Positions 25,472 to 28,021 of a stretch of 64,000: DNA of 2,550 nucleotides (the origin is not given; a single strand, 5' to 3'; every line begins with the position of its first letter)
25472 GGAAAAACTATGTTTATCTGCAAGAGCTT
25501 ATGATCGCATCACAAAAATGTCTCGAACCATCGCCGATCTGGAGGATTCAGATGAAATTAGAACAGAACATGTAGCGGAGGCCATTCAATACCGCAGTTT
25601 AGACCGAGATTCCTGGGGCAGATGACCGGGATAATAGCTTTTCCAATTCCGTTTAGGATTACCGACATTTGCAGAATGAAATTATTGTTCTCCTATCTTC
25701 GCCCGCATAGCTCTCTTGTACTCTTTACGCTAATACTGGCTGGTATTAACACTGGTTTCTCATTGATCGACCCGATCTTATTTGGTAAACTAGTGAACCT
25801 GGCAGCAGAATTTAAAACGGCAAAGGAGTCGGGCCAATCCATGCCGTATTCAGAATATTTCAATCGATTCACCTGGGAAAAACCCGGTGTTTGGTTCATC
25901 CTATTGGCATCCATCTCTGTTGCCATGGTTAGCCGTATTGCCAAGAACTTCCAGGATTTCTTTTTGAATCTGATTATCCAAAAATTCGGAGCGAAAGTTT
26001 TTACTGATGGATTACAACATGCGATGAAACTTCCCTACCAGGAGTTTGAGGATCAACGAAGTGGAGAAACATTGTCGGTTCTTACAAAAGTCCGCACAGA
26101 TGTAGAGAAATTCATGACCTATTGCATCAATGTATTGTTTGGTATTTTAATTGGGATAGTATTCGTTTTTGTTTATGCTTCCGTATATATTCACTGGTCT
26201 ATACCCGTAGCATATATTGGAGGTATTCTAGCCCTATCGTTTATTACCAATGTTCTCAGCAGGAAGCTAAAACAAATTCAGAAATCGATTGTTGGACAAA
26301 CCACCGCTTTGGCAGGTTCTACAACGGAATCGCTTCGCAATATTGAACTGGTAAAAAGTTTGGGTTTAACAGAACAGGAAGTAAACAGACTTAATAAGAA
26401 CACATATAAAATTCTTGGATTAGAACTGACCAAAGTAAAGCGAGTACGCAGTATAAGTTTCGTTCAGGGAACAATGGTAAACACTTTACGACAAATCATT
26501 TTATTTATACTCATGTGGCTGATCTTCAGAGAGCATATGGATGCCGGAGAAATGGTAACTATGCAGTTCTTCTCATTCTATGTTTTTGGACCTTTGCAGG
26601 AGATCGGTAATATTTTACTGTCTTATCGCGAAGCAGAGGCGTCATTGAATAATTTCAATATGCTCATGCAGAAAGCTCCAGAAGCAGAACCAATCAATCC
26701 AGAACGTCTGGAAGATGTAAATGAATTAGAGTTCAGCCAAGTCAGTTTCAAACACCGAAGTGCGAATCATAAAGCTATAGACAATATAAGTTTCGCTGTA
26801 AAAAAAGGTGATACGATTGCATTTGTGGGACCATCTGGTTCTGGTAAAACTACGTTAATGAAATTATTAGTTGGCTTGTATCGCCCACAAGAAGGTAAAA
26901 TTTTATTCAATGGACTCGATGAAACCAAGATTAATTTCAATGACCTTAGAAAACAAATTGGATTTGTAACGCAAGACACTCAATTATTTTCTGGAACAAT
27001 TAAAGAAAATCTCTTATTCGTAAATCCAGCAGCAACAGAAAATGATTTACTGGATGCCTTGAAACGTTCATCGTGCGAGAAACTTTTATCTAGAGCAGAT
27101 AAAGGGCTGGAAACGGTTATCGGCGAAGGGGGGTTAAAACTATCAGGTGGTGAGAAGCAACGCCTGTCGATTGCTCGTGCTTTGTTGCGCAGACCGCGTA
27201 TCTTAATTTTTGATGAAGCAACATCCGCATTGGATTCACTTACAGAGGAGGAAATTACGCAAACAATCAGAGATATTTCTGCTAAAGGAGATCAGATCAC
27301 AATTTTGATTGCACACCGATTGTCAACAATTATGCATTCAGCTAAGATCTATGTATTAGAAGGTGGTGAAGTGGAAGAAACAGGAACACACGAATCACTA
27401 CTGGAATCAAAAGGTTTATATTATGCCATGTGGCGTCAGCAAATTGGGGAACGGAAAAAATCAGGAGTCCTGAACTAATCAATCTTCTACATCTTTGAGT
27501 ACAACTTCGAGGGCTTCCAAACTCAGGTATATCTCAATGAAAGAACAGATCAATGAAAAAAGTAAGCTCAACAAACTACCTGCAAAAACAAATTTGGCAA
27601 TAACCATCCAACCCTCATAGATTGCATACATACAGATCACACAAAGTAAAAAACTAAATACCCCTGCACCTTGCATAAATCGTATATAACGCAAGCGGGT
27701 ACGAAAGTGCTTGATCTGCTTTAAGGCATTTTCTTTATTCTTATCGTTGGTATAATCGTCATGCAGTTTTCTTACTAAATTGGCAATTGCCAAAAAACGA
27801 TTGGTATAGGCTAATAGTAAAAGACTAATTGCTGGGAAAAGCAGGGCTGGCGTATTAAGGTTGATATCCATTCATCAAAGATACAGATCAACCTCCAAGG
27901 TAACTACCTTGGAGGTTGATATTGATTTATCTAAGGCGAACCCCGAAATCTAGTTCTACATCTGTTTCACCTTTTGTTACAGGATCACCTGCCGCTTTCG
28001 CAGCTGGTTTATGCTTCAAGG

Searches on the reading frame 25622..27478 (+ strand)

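Call 5: search_protein_families(library=pfam, proteins=[window:25622-27478:+])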
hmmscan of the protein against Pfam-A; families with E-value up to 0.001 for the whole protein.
window:25622-27478:+ (618 aa): 6 families
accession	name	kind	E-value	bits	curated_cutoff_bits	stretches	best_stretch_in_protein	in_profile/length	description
PF00005.33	ABC_tran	-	2.6e-35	122.4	25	1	387-535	2-137/137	ABC transporter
PF00664.28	ABC_membrane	-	1.2e-23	84.6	28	1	34-325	2-274/274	ABC transporter transmembrane region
PF13604.12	AAA_30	-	1.8e-05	25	27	1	395-549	16-112/191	AAA domain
PF02463.25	SMC_N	-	4.4e-05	23.5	40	0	429-577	113-209/220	RecF/RecN/SMC N terminal domain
PF13401.12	AAA_22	-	5e-05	24.1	27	1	399-562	8-119/130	AAA domain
PF03193.22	RsgA_GTPase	-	0.0002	21.7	30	0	376-418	87-128/174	RsgA GTPase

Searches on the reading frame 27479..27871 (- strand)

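Call 5: search_protein_families(library=pfam, proteins=[window:27479-27871:-])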
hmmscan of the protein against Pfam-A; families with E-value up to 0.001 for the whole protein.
window:27479-27871:- (130 aa): 1 family
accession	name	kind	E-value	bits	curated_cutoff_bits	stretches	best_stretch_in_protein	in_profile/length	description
PF11026.13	DUF2721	-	2.4e-36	124.9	28.3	1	6-122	2-128/129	Protein of unknown function (DUF2721)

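Call 47: search_protein_families(library=ncbifam, proteins=[window:27479-27871:-], max_evalue=0.01)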
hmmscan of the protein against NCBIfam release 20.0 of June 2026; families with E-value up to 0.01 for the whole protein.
window:27479-27871:- (130 aa): 1 family
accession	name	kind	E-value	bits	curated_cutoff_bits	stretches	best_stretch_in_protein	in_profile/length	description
TIGR00751.1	menA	equivalog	0.0084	15.6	102.15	1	8-92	164-243/284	1,4-dihydroxy-2-naphthoate octaprenyltransferase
